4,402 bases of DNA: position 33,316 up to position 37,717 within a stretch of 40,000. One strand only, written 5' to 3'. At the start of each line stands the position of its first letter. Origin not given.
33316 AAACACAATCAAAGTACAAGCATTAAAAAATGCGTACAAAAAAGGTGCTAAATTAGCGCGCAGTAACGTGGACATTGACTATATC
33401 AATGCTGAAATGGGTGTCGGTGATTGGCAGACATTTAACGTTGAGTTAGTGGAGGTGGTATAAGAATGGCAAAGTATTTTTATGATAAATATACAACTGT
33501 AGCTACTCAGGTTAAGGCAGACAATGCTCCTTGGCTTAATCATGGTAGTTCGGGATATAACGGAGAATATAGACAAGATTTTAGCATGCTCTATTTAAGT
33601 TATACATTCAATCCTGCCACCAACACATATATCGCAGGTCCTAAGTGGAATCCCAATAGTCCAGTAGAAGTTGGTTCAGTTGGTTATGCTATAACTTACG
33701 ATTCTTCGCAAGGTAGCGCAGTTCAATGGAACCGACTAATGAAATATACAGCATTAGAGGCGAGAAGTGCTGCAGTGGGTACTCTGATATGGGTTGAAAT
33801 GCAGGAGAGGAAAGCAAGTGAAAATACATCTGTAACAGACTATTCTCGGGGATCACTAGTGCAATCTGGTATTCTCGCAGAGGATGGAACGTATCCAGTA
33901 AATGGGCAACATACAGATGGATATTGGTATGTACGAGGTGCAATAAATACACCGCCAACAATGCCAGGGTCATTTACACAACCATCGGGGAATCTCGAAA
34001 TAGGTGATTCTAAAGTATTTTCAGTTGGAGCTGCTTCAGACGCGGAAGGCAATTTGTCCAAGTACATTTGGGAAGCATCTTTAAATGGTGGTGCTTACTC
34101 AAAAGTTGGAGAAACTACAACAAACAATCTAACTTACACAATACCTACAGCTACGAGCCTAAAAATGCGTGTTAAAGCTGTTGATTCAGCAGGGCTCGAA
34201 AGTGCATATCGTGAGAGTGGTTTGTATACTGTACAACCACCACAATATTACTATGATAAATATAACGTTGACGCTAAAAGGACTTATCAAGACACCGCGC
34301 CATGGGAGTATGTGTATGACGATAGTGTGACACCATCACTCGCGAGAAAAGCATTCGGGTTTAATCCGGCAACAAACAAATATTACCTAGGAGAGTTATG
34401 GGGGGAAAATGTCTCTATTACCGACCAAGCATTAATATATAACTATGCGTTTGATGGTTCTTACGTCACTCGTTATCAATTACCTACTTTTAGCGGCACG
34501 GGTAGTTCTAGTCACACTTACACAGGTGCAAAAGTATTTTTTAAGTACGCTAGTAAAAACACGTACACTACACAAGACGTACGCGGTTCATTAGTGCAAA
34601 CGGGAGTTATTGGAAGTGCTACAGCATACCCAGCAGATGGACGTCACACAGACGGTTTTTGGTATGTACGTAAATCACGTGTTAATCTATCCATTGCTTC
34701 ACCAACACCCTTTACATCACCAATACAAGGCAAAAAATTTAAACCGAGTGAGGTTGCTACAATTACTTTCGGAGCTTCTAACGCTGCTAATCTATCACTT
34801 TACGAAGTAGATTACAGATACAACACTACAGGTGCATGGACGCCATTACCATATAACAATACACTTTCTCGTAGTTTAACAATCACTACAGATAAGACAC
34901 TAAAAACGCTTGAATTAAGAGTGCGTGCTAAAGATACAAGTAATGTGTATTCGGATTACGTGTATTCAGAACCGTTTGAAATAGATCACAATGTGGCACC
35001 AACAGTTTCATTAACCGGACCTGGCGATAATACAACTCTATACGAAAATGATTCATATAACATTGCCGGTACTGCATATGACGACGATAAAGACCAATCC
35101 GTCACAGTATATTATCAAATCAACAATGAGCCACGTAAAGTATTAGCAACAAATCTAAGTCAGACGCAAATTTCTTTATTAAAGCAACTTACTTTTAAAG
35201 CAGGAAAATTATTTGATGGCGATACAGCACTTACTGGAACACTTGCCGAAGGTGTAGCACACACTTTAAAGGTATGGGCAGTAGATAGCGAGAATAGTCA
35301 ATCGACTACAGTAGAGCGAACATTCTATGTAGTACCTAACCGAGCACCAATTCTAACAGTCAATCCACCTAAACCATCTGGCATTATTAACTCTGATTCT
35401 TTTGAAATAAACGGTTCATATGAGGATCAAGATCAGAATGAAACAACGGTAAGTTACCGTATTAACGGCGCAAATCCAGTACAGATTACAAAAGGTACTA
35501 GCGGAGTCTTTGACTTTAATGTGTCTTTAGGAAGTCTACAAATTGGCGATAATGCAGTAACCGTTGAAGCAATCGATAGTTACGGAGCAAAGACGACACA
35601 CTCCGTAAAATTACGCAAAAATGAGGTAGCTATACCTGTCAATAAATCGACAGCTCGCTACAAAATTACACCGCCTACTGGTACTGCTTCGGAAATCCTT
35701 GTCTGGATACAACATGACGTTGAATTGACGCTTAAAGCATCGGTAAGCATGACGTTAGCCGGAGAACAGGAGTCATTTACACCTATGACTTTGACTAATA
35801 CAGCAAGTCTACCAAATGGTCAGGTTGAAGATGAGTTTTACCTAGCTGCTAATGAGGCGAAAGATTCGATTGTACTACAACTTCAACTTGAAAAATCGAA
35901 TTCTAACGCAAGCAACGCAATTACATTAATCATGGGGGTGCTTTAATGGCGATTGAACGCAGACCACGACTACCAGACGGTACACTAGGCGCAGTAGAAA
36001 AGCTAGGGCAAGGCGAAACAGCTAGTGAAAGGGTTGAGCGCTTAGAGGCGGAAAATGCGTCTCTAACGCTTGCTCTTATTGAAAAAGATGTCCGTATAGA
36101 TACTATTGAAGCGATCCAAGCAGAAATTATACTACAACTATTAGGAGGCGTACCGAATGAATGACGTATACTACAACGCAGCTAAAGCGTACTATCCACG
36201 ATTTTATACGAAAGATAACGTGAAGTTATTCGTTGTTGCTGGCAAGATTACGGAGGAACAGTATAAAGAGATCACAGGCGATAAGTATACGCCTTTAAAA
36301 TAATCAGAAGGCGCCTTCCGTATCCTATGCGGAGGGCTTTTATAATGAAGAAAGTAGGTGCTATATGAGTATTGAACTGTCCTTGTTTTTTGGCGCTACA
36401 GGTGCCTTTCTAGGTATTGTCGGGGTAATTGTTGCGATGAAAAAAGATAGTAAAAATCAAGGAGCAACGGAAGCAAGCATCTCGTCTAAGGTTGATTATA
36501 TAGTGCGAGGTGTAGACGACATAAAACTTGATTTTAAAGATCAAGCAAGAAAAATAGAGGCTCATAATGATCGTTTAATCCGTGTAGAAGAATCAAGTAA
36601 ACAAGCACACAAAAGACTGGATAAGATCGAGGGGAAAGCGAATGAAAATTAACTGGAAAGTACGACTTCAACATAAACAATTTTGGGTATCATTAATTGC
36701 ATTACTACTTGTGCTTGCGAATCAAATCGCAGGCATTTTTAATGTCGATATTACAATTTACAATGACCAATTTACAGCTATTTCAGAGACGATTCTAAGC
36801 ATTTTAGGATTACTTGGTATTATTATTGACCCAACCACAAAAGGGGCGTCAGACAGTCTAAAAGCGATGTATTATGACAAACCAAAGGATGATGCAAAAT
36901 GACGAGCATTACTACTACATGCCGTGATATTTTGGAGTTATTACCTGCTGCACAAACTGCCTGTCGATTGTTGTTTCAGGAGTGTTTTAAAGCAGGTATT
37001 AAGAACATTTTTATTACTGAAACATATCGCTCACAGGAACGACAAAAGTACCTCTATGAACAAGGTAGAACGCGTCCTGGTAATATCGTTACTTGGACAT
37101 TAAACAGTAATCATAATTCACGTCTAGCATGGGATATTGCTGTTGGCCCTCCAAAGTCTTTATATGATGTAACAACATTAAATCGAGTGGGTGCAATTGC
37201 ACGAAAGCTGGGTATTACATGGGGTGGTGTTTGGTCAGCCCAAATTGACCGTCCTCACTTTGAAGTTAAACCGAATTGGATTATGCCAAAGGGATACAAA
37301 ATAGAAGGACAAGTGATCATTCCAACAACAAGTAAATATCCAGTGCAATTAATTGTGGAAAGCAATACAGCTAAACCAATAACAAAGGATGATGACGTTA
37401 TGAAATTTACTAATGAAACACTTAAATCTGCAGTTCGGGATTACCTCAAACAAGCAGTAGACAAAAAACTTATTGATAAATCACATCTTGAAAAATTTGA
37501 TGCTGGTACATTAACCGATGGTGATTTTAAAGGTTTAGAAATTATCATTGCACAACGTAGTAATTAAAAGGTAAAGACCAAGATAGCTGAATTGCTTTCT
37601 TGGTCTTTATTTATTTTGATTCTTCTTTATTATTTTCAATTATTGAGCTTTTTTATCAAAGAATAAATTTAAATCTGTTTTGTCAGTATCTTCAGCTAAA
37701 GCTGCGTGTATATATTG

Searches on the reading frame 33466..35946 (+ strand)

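Call 26: search_protein_families(library=pfam, proteins=[window:33466-35946:+], max_evalue=0.001)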
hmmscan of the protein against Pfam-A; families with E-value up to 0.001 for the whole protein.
window:33466-35946:+ (826 aa): 2 families
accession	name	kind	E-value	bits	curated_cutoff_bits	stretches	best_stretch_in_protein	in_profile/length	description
PF09136.16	Glucodextran_B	-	8.3e-07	29.3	27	1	628-716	1-79/83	Glucodextranase, domain B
PF17957.7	Big_7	-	1.5e-06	29.2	24.1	1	512-556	1-43/70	Bacterial Ig domain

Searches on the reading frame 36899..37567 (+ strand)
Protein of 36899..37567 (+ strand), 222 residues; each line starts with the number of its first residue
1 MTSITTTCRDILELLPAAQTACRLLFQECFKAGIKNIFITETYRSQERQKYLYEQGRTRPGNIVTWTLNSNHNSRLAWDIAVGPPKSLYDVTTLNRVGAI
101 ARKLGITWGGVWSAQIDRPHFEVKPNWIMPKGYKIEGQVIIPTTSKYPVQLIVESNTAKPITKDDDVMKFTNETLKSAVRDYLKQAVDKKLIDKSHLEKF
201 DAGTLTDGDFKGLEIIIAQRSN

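Call 26: search_protein_families(library=pfam, proteins=[window:36899-37567:+], max_evalue=0.001)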
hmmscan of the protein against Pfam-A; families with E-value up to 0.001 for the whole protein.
window:36899-37567:+ (222 aa): 2 families
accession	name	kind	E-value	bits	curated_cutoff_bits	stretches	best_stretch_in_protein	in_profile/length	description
PF13539.11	Peptidase_M15_4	-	2.1e-09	38.2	25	1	67-123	5-70/70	D-alanyl-D-alanine carboxypeptidase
PF02557.22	VanY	-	0.00079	19.7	25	0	15-81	5-75/132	D-alanyl-D-alanine carboxypeptidase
